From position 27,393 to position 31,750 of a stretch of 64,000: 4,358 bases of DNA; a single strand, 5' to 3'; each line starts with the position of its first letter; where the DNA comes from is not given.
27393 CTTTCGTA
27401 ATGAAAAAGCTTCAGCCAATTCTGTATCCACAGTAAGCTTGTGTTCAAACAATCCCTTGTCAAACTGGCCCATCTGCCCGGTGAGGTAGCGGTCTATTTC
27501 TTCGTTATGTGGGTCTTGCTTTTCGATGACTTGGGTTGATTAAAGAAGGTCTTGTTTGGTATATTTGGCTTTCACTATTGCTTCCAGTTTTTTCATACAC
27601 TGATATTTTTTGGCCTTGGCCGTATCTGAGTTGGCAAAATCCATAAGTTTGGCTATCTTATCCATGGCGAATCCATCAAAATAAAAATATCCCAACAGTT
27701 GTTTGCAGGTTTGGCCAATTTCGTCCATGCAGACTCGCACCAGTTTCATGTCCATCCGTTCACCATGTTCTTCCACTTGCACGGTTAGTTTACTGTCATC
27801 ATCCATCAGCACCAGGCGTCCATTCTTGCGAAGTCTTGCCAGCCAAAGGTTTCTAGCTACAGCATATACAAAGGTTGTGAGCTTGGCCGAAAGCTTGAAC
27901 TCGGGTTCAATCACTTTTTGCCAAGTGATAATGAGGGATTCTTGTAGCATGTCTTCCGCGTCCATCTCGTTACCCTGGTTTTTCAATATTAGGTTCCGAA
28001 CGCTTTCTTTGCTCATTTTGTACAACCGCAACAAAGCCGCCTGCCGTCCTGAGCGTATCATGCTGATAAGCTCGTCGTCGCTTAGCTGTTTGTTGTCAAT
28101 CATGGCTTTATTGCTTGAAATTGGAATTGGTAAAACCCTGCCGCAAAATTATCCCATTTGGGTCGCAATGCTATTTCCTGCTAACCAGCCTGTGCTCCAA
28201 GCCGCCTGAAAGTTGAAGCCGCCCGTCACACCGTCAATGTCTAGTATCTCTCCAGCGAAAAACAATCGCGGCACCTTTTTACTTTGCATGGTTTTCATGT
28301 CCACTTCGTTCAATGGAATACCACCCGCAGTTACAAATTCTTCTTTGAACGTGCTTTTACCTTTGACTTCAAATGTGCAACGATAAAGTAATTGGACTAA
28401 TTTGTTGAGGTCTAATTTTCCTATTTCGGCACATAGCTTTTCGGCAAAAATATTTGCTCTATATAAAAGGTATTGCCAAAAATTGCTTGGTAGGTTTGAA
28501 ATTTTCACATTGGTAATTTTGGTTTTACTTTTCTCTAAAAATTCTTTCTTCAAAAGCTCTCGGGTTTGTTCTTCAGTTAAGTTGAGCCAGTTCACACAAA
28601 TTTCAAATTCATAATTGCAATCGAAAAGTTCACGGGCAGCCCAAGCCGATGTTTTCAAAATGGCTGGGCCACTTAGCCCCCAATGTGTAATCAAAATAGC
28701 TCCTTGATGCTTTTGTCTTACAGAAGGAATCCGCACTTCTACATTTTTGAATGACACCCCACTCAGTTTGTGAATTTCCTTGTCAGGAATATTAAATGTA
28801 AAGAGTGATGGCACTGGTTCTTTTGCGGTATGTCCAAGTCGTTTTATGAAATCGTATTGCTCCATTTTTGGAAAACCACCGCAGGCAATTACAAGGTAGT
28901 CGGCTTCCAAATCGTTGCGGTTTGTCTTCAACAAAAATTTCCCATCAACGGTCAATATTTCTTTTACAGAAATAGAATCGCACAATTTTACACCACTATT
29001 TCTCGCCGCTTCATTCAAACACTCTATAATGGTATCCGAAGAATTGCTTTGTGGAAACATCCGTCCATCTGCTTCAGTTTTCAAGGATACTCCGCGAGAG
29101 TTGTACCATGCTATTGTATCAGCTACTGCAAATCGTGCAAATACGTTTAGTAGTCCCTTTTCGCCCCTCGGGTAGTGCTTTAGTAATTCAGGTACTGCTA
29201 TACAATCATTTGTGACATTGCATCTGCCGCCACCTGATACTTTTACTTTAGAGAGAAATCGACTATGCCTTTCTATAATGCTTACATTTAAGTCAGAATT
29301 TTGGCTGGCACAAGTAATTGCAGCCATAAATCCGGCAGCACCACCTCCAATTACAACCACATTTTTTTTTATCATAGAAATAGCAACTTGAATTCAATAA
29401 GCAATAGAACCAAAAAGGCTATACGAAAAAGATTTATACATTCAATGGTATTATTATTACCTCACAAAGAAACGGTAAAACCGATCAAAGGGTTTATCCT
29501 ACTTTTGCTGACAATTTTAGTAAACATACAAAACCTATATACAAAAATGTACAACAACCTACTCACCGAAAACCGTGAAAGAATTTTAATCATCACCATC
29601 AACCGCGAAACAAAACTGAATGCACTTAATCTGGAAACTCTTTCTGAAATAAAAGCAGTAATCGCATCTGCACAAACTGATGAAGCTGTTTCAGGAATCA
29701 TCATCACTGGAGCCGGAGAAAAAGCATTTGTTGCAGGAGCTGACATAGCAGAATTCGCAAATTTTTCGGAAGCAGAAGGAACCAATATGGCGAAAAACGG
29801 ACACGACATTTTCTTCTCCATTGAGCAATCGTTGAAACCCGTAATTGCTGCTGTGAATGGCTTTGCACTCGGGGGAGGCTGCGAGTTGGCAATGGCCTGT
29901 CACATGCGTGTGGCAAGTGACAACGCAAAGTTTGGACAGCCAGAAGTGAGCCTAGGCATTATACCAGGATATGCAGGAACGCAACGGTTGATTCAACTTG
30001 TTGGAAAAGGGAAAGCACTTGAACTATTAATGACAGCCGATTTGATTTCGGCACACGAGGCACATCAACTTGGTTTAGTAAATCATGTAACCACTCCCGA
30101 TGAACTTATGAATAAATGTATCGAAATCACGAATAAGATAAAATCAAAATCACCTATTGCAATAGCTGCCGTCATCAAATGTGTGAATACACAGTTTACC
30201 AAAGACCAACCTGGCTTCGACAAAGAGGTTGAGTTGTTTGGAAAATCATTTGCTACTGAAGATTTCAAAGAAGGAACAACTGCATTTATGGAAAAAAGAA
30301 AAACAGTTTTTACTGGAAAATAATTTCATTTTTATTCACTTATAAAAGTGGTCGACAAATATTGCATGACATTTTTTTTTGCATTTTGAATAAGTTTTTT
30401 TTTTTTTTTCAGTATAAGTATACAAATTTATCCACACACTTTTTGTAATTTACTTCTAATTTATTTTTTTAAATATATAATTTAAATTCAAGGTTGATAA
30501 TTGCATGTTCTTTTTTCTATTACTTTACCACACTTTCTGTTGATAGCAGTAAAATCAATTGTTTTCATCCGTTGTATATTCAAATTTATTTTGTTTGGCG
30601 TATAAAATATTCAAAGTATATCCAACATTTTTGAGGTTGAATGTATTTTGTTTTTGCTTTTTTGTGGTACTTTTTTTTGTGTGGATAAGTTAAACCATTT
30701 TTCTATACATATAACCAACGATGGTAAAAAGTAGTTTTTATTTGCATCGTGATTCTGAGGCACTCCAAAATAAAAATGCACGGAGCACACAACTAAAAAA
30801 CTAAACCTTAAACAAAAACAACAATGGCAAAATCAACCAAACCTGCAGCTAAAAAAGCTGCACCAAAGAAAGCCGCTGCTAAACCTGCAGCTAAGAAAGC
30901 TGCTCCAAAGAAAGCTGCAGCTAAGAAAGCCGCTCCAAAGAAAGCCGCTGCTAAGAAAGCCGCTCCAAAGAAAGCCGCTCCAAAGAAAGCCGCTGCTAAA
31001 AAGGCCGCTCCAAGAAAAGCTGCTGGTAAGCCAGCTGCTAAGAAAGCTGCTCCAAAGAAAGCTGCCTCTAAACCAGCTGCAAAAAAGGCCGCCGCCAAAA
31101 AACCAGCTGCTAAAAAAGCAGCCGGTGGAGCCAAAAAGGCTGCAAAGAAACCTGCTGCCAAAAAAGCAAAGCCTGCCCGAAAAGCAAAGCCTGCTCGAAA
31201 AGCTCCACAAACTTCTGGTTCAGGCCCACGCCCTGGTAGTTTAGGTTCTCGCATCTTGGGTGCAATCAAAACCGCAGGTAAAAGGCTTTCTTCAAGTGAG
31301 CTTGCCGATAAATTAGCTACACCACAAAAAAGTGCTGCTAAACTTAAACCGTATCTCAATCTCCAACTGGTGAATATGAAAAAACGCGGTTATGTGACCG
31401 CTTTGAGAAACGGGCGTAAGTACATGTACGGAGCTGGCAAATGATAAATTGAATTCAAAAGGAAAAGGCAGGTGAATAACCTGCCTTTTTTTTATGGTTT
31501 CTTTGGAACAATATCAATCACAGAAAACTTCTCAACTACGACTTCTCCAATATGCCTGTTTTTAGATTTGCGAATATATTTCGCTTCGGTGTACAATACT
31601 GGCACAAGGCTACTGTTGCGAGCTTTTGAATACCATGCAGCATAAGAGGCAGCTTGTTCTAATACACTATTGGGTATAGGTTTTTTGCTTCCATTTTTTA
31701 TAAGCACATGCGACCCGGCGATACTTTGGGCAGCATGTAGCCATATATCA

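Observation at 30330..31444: Histone H1-like protein with a long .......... repeat array and unique C-terminal domain, behind a 490-bp AT-rich poly-T leader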

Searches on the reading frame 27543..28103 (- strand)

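Call 13: search_protein_families(library=pfam, proteins=[window:27543-28103:-], max_evalue=0.001)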
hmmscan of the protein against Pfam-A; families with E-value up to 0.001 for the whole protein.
window:27543-28103:- (187 aa): 2 families
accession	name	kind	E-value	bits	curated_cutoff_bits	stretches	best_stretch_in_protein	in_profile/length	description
PF04542.20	Sigma70_r2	-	2.3e-08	34.1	24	1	27-96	1-70/71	Sigma-70 region 2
PF22972.2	EVH1_PP4R3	-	0.00049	20.7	27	0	79-134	6-60/100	EVH1-like domain in PP4R3 protein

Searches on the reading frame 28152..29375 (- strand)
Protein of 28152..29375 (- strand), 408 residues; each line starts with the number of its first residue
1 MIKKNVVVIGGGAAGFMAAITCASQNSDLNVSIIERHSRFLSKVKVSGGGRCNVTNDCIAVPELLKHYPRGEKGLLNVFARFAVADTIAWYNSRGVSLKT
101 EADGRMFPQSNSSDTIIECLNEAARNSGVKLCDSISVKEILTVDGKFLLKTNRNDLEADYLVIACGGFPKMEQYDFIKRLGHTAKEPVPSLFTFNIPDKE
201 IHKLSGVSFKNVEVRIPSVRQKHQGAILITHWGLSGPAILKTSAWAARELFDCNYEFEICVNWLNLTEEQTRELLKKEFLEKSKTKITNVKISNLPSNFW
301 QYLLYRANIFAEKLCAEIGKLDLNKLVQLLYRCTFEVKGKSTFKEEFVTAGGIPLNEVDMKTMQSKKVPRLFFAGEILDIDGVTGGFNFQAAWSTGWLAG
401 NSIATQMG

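Call 13: search_protein_families(library=pfam, proteins=[window:28152-29375:-], max_evalue=0.001)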
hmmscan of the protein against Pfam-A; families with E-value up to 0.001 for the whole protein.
window:28152-29375:- (408 aa): 12 families
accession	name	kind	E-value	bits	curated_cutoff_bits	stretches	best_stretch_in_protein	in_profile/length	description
PF03486.20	HI0933_like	-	2.2e-73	247.1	50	1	5-401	2-243/244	HI0933-like protein Rossmann domain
PF22780.1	HI0933_like_1st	-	4.7e-34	118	27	1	188-348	1-165/165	HI0933-like protein barrel and H2TH domain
PF07992.20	Pyr_redox_2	-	3.8e-09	36.8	26.1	1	5-170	2-112/291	Pyridine nucleotide-disulphide oxidoreductase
PF00890.30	FAD_binding_2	-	7.3e-09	35.7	20.4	1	6-104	2-107/414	FAD binding domain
PF01134.28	GIDA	-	1.8e-08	34.3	22.1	1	358-406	345-386/391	Glucose inhibited division protein A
PF13738.12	Pyr_redox_3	-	2.8e-08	33.8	30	0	112-173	79-142/305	Pyridine nucleotide-disulphide oxidoreductase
PF01266.30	DAO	-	5.8e-06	26.5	27.9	0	6-39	2-33/353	FAD dependent oxidoreductase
PF12831.13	FAD_oxidored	-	0.00038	20.3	27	1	6-37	2-31/416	FAD dependent oxidoreductase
PF04820.20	Trp_halogenase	-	0.00042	19.7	21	0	5-37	1-35/458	Tryptophan halogenase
PF01946.23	Thi4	-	0.00043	20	26.2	0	3-38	17-51/235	Thi4 family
PF13454.12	NAD_binding_9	-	0.00045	20.7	21.8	0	7-167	1-154/155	FAD-NAD(P)-binding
PF13450.12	NAD_binding_8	-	0.00051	20.7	21.9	0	8-40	1-31/68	NAD(P)-binding Rossmann-like domain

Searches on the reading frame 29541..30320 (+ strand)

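Call 13: search_protein_families(library=pfam, proteins=[window:29541-30320:+], max_evalue=0.001)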
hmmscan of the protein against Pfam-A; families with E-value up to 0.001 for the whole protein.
window:29541-30320:+ (260 aa): 2 families
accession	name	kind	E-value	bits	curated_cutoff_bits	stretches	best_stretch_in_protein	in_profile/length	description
PF00378.25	ECH_1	-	1.9e-68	231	27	1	12-259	3-250/251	Enoyl-CoA hydratase/isomerase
PF16113.10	ECH_2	-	1.8e-39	136.6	27.2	1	17-189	3-177/335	Enoyl-CoA hydratase/isomerase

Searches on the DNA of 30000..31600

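Call 14: search_rna_families(source=window, start=30000, end=31600, threshold=evalue, max_evalue=1)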
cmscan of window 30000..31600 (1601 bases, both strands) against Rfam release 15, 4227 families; matches with E-value up to 1: 8.
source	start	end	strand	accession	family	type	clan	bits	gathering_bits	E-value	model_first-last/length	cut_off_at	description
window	31418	31497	+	RF02029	sraA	Gene; sRNA;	-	25.4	56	0.32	1-95/95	no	sraA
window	31434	31492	+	RF02891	AgrB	Gene; antisense;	-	25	40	0.17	1-84/84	no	ArsR-gov region gene B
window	31446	31536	-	RF02426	SpF03_sRNA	Gene; sRNA;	-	24.3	50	0.84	1-106/106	no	Streptococcus sRNA SpF03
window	31463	31575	-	RF01816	RsaA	Gene; sRNA;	-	22.2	50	0.62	1-134/134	no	RNA Staph. aureus A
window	30732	30803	-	RF03911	mir-1910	Gene; miRNA;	-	21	70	0.19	1-80/80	no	mir-1910 microRNA precursor family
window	31463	31543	-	RF02875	AS-pc01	Gene; antisense;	-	20.8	79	0.86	1-99/99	no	Antisense to pHK01_035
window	31455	31521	-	RF02056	STnc390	Gene; sRNA;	-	18.7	50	0.68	1-60/60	no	Salmonella sRNA STnc390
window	31435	31560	-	RF01471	rliB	Gene; sRNA;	-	17.7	40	0.89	1-360/360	no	Listeria sRNA rliB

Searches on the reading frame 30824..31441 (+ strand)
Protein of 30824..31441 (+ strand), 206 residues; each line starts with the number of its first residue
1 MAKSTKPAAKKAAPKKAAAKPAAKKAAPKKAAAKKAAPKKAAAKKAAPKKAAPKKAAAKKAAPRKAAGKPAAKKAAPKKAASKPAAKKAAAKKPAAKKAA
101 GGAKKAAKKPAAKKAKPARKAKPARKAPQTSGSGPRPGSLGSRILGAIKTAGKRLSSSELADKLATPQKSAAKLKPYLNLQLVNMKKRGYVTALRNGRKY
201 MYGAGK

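Call 3: search_protein_families(library=pfam, proteins=[window:30824-31441:+], max_evalue=1)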
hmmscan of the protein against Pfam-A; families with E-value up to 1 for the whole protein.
window:30824-31441:+ (206 aa): 1 family
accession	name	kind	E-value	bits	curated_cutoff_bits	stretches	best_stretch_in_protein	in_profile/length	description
PF07382.16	HC2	-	8.6e-06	26.4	40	1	6-127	7-140/194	Histone H1-like nucleoprotein HC2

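Call 4: search_protein_families(library=ncbifam, proteins=[window:30824-31441:+], max_evalue=1)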
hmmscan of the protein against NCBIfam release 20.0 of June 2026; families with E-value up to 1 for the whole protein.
window:30824-31441:+ (206 aa): 2 families
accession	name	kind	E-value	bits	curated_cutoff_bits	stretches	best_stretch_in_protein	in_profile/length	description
NF038053.1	hist_H1_lk_Burk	equivalog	2.3e-05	24.8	80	1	4-130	26-160/195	histone H1-like DNA-binding protein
TIGR02794.1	tolA_full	equivalog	0.25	10.5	59.45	1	6-140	115-243/362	cell envelope integrity protein TolA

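Call 16: predict_structure(protein=window:30824-31441:+)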
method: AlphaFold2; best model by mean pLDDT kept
length: 206 residues; sequences in the alignment: 1
mean_pLDDT: 58.2   pTM: 0.19
mean pLDDT of the five models: 58.2, 57.2, 56.8, 56.6, 54.3
residues with pLDDT >= 90: 0; 70-90: 15; 50-70: 173; < 50: 18
segments of 3 or more residues with pLDDT < 50: 101-103
pLDDT, mean of each block of 10 residues (from residue 1): 54 56 58 57 56 56 56 55 56 54 49 56 59 64 71 62 51 60 71 66 51
secondary structure, 60 per line:
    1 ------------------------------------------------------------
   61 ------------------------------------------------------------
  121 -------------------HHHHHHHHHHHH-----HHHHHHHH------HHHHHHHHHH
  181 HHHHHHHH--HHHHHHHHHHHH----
elements in order: H140-151 H157-164 H171-188 H191-202

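Call 33: find_encoding_contigs(protein=window:30824-31441:+, flank=10000, max_places=10)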
Protein window:30824-31441:+ (206 aa): 1 contig read that carries it; 1 place shown.
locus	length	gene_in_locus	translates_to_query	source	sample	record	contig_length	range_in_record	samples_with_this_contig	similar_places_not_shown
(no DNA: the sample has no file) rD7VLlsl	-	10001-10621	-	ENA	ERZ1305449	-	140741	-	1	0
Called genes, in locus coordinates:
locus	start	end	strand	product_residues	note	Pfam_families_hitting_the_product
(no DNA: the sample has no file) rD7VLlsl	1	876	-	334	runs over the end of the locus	-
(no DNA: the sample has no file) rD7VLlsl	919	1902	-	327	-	PF00294:PfkB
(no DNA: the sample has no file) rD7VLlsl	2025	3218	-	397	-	PF00155:Aminotran_1_2, PF01041:DegT_DnrJ_EryC1 (weak)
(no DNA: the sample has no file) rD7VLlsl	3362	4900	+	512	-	PF13231:PMT_2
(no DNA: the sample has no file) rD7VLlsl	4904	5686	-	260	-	PF01678:DAP_epimerase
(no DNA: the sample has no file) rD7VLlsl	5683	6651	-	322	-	-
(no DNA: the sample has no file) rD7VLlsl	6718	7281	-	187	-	PF04542:Sigma70_r2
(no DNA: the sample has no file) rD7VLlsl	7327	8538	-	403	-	PF00890:FAD_binding_2 (weak), PF01134:GIDA (faint), PF03486:HI0933_like, PF07992:Pyr_redox_2, PF13738:Pyr_redox_3 (faint), PF22780:HI0933_like_1st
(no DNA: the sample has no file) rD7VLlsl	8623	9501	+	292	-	PF00378:ECH_1, PF16113:ECH_2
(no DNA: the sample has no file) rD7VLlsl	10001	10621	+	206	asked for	-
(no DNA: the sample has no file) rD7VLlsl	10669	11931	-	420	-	PF05833:NFACT_N, PF05670:NFACT-R_1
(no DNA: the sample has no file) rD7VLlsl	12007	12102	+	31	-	-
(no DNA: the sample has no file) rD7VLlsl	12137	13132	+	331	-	-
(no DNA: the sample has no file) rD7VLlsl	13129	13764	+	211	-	PF01694:Rhomboid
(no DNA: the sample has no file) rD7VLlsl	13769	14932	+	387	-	PF01544:CorA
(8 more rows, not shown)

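Call 57: find_homologous_proteins(query=window:30824-31441:+, max_evalue=0.001)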
Query window:30824-31441:+ (206 aa): 62 proteins with E <= 0.001 among 8000 candidates.
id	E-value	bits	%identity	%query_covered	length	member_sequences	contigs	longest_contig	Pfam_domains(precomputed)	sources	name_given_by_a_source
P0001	1.7e-71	258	100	38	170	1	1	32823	-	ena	-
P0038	3.3e-9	55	-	-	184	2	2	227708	PF02201.24,PF26291.1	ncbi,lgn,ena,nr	ncbi:MAG TPA: SWIB/MDM2 domain-containing protein [candidate division Zixibacteria bacterium]|nr:SWI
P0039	4.2e-9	55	-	-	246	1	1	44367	PF07382.17,PF07411.18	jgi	jgi:uncharacterized protein YegP (UPF0339 family)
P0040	2.6e-8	52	-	-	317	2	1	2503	PF02410.22,PF07382.17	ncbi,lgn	-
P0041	4.6e-8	51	-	-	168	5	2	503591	PF02201.24,PF26291.1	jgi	-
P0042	1.7e-7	50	-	-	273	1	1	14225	PF07382.17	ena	-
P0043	3.6e-7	49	-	-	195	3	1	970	PF07382.17,PF02201.24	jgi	jgi:chromatin remodeling complex protein RSC6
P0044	4.4e-7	48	-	-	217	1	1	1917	PF00216.27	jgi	jgi:nucleoid DNA-binding protein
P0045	4.5e-7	48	-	-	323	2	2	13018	PF02410.22,PF07382.17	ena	-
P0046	7.3e-7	48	-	-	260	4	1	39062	PF07382.17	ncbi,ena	-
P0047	1.1e-6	47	-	-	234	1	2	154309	PF07382.17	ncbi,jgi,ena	-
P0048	3.2e-6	45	-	-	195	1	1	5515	PF00237.25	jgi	jgi:ribosomal protein L22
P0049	3.7e-6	45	-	-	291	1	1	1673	PF08534.17,PF07382.17,PF00578.28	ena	-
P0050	4.4e-6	45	-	-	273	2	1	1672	PF07382.17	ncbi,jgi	jgi:hypothetical protein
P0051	5.4e-6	45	-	-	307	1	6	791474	PF02410.22,PF07382.17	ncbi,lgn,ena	-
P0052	7.9e-6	44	-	-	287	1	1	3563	PF08534.17,PF07382.17,PF00578.28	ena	-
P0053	7.9e-6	44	-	-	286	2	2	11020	PF08534.17,PF07382.17,PF00578.28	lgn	-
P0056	2.8e-5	42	-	-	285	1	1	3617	PF07382.17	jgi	jgi:hypothetical protein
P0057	3.1e-5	42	-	-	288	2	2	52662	PF08534.17,PF07382.17,PF00578.28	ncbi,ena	-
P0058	3.7e-5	42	35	11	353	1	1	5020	PF00291.32,PF07382.17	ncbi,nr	ncbi:MAG: cysteine synthase A, partial [Desulfobacterales bacterium]|nr:cysteine synthase A [Desulfo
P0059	4.3e-5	42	-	-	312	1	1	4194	PF07382.17,PF02095.22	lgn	-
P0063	7.9e-5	41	-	-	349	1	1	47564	PF01424.29,PF07382.17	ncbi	-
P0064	8.6e-5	41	-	-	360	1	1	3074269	PF21095.4,PF02559.23,PF07382.17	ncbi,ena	-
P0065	8.7e-5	41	-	-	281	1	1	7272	PF05597.17,PF07382.17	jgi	jgi:poly(hydroxyalkanoate) granule-associated protein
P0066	1.1e-4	40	60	15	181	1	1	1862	PF00829.27,PF07382.17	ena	-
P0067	2.3e-4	39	-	-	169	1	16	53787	PF07382.17,PF02201.24,PF26291.1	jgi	jgi:upstream activation factor subunit UAF30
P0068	2.4e-4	39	-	-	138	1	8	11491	PF20069.5,PF07382.17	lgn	-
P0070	2.8e-4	39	-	-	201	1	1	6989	PF07382.17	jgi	jgi:outer membrane biosynthesis protein TonB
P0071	2.9e-4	39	-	-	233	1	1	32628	PF21157.3,PF01258.24,PF07382.17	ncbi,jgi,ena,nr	ncbi:MAG: RNA polymerase-binding protein DksA [Gammaproteobacteria bacterium]|nr:RNA polymerase-bind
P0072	3.1e-4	39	-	-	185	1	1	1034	PF07382.17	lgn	-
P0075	4.1e-4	39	-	-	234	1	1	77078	PF08327.18,PF07382.17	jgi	jgi:uncharacterized protein YndB with AHSA1/START domain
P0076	4.1e-4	39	-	-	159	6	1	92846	PF07382.17,PF02201.24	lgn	-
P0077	4.7e-4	38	-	-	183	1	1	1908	PF07382.17,PF03960.22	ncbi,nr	ncbi:MAG: Spx/MgsR family RNA polymerase-binding regulatory protein, partial [Bacteroidota bacterium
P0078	4.7e-4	38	-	-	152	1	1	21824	PF07382.17,PF02201.24,PF26291.1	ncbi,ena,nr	ncbi:MAG TPA: SWIB/MDM2 domain-containing protein [Candidatus Desulfobacillus sp.]|nr:SWIB/MDM2 doma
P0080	5.1e-4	38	50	6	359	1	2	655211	PF07382.17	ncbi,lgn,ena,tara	tara:strand:+ start:1014 stop:2093 length:1080 start_codon:yes stop_codon:yes gene_type:complete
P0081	5.3e-4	38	-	-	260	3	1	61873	PF07382.17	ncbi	ncbi:MAG TPA: hypothetical protein VGB83_11975 [Actinomycetota bacterium]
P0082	5.9e-4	38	-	-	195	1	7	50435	PF00237.25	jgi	jgi:ribosomal protein L22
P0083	6.0e-4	38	-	-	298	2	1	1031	PF00866.25,PF07382.17,PF13577.13,PF02095.22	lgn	-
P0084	6.0e-4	38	38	17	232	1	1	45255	PF07382.17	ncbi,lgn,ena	-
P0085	6.3e-4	38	-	-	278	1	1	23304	PF00866.25,PF07382.17,PF13577.13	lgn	-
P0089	7.0e-4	38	-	-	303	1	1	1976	PF00866.25,PF07382.17,PF13577.13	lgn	-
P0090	7.2e-4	38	55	35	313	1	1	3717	PF06242.17,PF07382.17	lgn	-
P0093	8.2e-4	38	-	-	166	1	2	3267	PF07382.17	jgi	jgi:hypothetical protein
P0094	8.3e-4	38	-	-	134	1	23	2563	PF20069.5,PF07382.17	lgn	-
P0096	8.5e-4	38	-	-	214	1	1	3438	PF07382.17,PF00072.31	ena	-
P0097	8.6e-4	38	-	-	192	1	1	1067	PF07382.17,PF00216.27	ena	-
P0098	9.6e-4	37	-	-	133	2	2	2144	PF00327.26,PF07382.17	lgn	-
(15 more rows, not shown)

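Call 65: list_cluster_members(proteins=[P0005, L016:2780-3394:-, window:30824-31441:+, P0001])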
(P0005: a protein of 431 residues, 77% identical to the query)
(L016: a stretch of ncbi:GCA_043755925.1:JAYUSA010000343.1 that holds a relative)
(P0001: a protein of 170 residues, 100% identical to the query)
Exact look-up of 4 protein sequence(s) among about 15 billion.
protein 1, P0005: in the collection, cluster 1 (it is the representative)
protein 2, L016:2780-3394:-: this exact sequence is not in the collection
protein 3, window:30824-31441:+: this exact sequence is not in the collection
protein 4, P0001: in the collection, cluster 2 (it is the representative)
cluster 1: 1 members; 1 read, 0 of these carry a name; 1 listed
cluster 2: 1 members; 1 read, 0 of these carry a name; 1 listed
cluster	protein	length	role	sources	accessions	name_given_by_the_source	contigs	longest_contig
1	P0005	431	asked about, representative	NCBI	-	-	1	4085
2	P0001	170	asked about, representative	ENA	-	-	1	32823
